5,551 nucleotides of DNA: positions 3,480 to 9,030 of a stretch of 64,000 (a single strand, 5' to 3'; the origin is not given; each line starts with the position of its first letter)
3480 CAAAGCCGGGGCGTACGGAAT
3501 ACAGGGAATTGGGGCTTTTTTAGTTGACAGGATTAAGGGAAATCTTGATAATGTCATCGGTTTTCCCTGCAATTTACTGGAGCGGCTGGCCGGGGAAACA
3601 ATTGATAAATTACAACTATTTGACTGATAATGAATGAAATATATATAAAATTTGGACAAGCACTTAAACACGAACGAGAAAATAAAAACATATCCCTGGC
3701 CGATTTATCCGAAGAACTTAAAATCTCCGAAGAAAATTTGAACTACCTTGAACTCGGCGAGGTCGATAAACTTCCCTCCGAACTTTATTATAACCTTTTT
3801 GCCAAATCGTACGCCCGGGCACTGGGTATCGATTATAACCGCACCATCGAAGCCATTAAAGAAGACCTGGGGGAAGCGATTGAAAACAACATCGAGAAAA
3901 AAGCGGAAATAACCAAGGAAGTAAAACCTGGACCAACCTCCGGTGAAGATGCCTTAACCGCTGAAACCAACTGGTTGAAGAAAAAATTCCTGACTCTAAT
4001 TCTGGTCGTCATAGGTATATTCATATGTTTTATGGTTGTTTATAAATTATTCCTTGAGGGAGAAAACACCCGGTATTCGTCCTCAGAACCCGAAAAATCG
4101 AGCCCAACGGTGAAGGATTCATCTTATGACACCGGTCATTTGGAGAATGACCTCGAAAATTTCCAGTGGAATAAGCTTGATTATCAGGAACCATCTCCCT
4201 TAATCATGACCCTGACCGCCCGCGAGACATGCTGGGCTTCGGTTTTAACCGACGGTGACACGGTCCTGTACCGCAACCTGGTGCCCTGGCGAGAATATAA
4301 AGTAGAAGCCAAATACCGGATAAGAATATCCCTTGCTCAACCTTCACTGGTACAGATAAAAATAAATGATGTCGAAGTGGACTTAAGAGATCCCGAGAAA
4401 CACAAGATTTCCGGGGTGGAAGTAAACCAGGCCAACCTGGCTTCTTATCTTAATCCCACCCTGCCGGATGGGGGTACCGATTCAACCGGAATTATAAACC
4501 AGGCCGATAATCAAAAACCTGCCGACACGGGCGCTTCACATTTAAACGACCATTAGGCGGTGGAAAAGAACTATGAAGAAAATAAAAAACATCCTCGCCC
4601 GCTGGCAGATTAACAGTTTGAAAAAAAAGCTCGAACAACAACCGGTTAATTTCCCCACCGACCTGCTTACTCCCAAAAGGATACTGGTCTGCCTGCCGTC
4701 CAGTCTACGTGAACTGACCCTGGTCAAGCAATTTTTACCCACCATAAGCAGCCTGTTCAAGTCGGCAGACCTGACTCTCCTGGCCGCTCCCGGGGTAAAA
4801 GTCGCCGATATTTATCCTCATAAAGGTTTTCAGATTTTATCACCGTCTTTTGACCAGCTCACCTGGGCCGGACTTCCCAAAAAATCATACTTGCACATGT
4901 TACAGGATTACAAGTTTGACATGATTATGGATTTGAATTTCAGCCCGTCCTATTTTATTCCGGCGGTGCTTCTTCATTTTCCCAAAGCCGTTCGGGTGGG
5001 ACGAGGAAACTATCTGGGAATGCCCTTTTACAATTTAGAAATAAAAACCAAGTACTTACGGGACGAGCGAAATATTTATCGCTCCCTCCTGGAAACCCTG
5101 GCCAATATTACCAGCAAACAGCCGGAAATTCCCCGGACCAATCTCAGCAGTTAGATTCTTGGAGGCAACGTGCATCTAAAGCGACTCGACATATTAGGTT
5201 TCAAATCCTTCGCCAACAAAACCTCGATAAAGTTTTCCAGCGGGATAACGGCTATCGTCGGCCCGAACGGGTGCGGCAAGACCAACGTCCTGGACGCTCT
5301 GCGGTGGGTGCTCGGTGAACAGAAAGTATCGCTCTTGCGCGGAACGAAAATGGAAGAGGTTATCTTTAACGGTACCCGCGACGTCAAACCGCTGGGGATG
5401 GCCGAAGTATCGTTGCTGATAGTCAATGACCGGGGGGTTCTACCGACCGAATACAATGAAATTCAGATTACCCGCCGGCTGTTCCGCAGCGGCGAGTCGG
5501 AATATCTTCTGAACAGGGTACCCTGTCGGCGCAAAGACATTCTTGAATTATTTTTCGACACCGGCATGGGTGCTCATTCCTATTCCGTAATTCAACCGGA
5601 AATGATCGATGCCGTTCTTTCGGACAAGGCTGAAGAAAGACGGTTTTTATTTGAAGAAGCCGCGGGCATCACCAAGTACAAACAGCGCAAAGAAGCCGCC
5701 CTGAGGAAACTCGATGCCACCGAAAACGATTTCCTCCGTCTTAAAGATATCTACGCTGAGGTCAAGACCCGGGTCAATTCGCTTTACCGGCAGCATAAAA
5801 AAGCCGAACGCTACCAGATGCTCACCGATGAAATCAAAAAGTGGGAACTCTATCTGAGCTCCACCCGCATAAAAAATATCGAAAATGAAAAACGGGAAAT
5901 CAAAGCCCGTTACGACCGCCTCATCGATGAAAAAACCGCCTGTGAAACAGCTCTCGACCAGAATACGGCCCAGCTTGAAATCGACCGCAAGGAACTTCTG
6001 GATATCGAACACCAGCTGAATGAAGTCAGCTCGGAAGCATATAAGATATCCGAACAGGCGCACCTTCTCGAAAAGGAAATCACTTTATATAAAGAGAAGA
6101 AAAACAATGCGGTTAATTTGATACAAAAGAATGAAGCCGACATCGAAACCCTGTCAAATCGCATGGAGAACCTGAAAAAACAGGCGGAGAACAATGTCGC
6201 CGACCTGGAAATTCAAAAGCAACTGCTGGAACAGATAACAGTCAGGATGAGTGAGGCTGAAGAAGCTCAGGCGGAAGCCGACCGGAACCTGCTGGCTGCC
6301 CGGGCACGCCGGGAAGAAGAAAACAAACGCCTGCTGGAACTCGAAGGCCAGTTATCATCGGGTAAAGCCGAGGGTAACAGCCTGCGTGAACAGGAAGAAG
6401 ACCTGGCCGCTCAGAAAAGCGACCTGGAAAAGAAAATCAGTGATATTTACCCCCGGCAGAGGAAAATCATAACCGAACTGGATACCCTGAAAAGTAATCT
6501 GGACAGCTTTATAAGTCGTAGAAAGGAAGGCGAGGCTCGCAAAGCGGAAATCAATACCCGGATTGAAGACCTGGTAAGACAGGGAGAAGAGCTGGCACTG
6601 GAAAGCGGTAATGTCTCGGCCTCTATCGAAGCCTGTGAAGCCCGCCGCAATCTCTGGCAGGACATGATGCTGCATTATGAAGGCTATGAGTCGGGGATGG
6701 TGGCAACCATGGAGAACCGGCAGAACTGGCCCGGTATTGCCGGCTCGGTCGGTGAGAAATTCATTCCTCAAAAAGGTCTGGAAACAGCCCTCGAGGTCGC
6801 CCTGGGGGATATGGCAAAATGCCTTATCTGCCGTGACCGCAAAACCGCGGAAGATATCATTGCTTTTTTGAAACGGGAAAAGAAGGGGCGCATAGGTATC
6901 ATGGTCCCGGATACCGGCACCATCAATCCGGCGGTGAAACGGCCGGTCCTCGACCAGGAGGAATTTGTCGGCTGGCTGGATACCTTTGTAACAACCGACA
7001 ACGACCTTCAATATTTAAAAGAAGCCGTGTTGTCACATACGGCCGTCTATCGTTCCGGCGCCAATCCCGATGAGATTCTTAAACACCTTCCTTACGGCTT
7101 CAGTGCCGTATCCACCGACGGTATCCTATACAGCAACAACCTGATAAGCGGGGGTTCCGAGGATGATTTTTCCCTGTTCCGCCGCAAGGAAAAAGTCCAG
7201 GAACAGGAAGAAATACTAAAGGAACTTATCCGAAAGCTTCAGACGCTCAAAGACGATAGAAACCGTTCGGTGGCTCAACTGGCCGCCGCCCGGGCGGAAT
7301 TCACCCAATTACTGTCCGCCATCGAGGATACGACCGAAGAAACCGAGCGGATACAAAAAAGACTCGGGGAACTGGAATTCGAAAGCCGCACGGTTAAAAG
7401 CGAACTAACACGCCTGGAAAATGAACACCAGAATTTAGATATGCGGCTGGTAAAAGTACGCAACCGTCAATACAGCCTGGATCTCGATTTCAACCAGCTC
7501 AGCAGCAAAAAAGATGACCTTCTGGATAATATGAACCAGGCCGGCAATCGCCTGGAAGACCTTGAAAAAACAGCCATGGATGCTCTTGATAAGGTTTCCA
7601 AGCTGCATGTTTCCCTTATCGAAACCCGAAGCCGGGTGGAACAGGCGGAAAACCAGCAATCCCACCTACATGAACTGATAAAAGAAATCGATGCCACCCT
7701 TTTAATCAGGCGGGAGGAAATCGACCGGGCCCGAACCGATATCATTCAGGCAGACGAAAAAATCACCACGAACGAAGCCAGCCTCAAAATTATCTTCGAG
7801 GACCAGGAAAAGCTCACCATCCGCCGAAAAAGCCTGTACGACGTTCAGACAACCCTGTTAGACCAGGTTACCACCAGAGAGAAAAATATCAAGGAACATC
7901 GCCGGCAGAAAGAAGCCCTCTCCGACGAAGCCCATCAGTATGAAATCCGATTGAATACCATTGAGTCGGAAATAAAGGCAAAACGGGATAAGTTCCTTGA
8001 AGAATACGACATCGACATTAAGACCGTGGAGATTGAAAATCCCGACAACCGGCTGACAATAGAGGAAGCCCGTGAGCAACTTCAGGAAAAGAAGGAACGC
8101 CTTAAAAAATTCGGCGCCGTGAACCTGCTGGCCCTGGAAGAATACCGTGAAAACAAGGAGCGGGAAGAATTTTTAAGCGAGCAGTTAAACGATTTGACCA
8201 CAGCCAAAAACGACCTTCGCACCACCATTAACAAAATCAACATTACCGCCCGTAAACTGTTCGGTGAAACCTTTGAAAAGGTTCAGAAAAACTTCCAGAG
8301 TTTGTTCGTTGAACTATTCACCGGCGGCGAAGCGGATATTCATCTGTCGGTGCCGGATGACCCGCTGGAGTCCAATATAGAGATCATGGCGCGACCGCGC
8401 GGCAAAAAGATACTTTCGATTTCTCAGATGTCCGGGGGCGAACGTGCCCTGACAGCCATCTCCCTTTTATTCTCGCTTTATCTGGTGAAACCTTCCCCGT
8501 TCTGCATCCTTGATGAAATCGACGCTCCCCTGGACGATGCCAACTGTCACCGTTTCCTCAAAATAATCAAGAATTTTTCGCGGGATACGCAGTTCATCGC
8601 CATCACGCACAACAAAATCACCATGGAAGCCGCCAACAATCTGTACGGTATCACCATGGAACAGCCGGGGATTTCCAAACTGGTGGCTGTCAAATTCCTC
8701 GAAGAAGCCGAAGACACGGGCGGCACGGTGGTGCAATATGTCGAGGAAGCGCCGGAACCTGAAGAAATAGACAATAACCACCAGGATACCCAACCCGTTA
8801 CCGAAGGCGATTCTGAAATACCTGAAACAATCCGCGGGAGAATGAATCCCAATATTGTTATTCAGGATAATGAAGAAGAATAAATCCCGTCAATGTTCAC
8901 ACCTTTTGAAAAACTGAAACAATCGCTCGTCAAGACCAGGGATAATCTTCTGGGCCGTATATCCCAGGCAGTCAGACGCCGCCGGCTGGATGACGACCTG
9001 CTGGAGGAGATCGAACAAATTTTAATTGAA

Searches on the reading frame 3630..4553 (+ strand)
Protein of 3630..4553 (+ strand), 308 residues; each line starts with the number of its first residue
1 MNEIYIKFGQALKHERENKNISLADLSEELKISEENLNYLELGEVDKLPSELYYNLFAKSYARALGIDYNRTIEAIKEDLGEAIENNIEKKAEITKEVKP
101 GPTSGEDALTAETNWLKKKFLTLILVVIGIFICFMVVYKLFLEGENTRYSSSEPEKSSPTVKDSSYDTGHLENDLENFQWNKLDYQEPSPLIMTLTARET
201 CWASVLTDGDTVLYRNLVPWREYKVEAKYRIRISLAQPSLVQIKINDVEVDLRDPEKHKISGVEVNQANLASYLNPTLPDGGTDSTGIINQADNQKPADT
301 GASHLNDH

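Call 19: search_protein_families(library=pfam, proteins=[window:3630-4553:+], max_evalue=0.001)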
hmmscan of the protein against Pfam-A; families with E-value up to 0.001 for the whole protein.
window:3630-4553:+ (308 aa): 3 families
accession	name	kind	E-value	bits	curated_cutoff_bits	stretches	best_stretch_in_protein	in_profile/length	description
PF13413.12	HTH_25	-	2.1e-14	53.5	24.6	1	12-70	2-60/62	Helix-turn-helix domain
PF13464.11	RodZ_C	-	1.6e-07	31.6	23.9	1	194-259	1-67/72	RodZ C-terminal domain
PF12844.13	HTH_19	-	4.2e-06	27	30.2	1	9-71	1-57/64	Helix-turn-helix domain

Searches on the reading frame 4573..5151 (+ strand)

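Call 19: search_protein_families(library=pfam, proteins=[window:4573-5151:+], max_evalue=0.001)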
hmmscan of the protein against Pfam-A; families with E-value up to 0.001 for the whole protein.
window:4573-5151:+ (193 aa): 1 family
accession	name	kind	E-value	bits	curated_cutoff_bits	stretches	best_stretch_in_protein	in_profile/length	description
PF21857.2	DUF6913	-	0.00059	20.2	27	1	30-160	24-148/166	Family of unknown function (DUF6913)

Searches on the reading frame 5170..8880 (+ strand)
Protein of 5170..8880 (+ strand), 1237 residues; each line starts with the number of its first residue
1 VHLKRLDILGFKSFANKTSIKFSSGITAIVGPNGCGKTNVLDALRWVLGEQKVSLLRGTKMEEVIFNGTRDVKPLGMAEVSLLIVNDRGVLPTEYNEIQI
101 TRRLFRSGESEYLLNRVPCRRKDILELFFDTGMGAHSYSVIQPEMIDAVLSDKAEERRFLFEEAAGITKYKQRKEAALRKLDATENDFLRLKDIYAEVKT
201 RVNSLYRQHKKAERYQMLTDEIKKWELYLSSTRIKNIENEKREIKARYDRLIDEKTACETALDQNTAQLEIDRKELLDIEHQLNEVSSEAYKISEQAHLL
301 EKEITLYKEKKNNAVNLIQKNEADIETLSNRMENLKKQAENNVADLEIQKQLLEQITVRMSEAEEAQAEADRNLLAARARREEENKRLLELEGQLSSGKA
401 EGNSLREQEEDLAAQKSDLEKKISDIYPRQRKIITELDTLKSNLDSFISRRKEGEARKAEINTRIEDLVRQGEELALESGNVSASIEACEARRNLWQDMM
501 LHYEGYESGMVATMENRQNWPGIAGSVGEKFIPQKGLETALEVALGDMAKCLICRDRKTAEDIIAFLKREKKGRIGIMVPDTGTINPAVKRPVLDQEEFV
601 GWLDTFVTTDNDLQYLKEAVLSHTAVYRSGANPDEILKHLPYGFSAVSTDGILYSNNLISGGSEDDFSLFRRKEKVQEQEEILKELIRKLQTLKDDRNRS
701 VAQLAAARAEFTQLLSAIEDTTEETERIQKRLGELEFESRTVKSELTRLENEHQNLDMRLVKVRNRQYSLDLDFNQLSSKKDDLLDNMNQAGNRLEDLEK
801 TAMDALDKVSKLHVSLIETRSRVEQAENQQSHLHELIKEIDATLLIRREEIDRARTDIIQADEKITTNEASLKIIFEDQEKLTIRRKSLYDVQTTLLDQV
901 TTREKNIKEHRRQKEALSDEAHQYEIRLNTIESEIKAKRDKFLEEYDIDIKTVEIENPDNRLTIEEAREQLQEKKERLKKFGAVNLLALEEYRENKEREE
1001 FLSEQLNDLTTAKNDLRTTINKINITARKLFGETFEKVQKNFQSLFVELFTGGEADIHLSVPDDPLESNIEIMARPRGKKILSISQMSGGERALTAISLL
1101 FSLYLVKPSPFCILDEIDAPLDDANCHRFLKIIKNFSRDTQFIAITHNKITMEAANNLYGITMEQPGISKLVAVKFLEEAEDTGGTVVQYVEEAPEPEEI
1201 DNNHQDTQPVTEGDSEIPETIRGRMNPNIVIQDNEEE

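Call 19: search_protein_families(library=pfam, proteins=[window:5170-8880:+], max_evalue=0.001)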
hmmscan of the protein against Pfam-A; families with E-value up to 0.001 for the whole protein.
window:5170-8880:+ (1237 aa): 6 families
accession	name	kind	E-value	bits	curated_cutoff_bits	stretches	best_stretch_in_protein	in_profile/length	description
PF02463.25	SMC_N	-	7e-60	202.6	40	2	2-136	1-135/220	RecF/RecN/SMC N terminal domain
PF06470.18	SMC_hinge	-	2.1e-16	60.8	22.5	1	521-628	2-107/116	SMC proteins Flexible Hinge Domain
PF13476.12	AAA_23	-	4.8e-14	53.9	27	1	5-288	1-198/201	AAA domain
PF13304.12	AAA_21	-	1.9e-12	48.4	27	2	26-53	1-26/304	AAA domain, putative AbiEii toxin, Type IV TA system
PF13175.12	AAA_15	-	7.6e-09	36.1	32.1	1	1-472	1-293/374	AAA ATPase domain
PF13555.12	AAA_29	-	1.1e-05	25.5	27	1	3-49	1-47/61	P-loop containing region of AAA domain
